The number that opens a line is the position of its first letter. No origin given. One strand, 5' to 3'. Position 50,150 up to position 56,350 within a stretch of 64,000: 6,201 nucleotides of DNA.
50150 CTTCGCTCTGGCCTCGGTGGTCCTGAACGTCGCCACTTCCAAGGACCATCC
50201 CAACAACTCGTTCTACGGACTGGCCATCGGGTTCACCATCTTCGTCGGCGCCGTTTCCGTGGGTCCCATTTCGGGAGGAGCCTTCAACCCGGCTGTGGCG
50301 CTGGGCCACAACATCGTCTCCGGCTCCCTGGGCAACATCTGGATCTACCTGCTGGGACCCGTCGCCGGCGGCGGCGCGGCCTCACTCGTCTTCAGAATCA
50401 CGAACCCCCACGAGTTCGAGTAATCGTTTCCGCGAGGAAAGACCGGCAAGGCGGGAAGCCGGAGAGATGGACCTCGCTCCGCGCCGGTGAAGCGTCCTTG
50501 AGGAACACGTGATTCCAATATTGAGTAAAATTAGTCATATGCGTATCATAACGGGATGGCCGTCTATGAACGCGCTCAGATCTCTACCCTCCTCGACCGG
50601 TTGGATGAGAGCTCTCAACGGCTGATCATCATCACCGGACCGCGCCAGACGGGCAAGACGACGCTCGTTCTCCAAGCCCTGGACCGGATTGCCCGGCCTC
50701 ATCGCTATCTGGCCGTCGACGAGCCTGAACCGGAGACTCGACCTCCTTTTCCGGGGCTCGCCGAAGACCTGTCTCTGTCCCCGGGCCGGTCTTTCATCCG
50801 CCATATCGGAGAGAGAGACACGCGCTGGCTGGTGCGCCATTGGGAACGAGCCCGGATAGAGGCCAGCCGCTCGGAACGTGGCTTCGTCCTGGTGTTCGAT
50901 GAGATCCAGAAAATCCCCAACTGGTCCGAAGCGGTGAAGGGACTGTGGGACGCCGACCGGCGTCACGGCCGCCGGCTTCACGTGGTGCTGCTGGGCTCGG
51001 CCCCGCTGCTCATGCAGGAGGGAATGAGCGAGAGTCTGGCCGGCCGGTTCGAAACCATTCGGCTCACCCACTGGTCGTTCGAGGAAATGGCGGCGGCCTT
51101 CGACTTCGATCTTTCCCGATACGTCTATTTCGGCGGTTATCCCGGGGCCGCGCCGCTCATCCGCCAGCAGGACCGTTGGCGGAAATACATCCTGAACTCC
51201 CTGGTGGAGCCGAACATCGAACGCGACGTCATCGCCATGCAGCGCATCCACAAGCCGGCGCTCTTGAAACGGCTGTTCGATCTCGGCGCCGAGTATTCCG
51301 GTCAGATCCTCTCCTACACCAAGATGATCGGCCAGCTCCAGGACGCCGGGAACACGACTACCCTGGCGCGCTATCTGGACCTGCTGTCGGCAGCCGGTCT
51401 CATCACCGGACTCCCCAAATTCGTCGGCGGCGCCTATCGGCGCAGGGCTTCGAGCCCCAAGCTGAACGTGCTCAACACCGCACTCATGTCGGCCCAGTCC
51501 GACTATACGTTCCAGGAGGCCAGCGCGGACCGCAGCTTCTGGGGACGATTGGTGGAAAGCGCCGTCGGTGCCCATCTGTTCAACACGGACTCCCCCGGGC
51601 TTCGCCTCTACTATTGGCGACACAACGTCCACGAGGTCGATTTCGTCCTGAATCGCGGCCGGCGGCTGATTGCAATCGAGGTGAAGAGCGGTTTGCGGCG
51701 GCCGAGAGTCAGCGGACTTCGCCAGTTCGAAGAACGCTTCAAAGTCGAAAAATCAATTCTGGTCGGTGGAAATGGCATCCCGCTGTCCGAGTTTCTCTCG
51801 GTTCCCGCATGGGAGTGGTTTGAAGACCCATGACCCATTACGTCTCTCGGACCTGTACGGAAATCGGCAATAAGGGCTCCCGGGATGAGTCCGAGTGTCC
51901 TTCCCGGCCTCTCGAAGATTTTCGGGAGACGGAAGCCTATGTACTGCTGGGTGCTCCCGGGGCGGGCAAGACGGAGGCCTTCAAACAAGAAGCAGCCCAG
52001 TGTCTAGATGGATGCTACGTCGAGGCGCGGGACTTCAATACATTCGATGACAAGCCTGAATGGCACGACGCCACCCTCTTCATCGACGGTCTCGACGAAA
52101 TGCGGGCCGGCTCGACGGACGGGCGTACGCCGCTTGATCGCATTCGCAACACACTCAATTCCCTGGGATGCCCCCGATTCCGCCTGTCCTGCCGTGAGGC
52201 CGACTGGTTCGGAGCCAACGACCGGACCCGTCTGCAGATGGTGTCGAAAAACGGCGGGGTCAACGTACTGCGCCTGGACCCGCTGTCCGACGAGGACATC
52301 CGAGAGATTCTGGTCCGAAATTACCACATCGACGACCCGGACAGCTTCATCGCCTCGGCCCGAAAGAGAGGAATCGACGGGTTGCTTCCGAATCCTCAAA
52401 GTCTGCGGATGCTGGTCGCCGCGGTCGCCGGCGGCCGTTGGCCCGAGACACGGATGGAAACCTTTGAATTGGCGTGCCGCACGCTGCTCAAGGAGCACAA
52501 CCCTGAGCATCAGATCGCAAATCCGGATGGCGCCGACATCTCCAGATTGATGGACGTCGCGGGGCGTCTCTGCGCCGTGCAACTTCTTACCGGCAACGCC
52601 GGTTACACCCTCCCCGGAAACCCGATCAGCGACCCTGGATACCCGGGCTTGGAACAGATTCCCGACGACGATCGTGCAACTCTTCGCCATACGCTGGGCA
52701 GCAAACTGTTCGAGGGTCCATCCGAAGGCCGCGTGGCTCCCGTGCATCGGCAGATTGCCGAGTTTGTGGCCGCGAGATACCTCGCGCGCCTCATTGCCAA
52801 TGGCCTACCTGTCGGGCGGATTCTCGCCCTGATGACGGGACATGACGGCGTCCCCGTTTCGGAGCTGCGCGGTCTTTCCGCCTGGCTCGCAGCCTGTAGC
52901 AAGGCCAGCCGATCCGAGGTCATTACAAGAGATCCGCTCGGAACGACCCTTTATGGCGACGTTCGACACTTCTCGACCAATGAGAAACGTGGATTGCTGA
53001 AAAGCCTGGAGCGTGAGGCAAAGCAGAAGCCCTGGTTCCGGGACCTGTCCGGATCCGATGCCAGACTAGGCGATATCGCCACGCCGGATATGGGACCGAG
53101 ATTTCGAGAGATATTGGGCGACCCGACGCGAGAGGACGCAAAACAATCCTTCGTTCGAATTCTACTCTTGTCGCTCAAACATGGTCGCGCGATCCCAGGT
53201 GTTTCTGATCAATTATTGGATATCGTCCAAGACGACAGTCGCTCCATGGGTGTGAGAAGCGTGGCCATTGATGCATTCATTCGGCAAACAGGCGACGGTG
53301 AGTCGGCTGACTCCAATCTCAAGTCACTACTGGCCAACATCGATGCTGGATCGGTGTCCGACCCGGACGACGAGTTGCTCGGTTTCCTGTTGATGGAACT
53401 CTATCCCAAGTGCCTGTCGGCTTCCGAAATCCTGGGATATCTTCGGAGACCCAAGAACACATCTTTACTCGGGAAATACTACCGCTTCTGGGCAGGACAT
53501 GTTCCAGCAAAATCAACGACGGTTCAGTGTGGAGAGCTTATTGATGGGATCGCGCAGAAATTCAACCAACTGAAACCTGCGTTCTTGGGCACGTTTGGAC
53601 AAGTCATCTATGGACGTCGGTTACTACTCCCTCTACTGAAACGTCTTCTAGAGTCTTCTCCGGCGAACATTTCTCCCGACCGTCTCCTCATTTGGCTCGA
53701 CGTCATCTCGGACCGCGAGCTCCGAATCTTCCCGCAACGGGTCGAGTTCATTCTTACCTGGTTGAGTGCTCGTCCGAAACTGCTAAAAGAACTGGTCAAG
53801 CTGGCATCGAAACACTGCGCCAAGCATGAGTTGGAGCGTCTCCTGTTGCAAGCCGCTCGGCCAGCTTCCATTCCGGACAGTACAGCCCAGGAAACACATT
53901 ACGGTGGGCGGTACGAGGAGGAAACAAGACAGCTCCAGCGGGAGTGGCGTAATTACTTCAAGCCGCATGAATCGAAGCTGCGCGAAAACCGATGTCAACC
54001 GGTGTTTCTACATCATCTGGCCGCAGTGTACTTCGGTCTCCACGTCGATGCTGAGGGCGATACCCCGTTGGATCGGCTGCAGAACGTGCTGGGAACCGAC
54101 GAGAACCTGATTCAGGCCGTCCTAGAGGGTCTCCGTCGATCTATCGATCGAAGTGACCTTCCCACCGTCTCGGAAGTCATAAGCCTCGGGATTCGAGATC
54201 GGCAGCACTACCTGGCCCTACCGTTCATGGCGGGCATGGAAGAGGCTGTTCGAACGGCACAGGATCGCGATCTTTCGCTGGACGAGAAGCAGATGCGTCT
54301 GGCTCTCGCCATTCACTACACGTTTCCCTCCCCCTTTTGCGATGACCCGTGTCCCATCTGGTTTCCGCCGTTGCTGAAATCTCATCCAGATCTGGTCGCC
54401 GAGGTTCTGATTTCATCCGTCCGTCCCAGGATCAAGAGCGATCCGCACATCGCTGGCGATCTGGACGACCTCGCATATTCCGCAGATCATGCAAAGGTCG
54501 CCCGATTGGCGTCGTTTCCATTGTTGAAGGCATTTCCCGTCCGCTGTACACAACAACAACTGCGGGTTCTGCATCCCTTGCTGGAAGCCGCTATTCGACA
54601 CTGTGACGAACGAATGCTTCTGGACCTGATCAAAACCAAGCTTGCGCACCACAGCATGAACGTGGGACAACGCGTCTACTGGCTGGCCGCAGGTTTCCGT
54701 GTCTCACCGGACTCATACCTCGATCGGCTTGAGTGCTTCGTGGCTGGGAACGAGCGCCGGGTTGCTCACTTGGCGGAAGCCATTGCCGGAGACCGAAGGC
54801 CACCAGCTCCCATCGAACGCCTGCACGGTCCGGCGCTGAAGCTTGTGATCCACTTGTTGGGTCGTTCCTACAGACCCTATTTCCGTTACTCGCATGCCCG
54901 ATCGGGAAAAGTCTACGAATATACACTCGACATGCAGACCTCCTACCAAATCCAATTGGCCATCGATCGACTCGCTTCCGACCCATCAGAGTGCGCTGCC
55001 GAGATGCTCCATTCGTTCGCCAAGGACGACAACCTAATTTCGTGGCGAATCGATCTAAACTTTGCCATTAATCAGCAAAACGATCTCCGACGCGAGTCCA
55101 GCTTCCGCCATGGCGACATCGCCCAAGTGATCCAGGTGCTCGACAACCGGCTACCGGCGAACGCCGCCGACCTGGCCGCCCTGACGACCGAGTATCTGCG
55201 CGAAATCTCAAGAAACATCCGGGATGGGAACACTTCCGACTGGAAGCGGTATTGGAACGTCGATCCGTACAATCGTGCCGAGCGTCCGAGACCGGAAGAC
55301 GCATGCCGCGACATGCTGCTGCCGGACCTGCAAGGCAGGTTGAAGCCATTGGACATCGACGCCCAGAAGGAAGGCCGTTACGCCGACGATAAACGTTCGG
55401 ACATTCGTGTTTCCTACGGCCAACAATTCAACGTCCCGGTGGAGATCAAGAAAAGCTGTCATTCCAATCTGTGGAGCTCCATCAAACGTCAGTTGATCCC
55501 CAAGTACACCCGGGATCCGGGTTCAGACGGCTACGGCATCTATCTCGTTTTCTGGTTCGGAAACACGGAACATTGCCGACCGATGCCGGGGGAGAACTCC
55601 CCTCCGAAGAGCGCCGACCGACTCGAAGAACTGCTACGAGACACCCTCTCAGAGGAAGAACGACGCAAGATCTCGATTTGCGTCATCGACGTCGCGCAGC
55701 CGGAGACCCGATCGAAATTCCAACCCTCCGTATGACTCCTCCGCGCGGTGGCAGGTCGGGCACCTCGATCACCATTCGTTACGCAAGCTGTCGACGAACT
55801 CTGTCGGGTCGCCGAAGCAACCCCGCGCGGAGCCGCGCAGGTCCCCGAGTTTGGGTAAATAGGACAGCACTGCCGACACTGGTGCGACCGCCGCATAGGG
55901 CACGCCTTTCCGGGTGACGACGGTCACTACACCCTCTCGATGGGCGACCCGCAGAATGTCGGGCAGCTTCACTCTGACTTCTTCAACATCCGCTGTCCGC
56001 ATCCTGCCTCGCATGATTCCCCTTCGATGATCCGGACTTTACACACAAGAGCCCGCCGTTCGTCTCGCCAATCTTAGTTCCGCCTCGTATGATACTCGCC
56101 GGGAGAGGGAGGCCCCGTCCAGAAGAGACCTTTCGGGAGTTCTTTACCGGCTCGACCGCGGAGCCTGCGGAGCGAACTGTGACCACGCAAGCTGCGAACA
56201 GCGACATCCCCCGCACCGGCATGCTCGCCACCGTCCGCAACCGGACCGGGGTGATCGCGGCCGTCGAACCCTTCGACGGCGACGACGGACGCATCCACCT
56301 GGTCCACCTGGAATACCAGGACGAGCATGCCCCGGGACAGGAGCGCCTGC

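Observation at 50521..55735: Coupled DUF4143 AAA+ ATPase and a 1301-aa NACHT/STAND NTPase with a nuclease-like domain at the C-terminus: candidate undescribed two-gene defence module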

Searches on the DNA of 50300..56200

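Call 95: search_rna_families(source=window, start=50300, end=56200, threshold=evalue, max_evalue=1)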
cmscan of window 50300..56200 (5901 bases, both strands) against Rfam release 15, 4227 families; matches with E-value up to 1: 1.
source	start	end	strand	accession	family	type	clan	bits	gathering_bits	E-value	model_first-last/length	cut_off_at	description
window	51378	51476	+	RF03062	xerDC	Cis-reg;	-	32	72.5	0.025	1-126/126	no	xerDC RNA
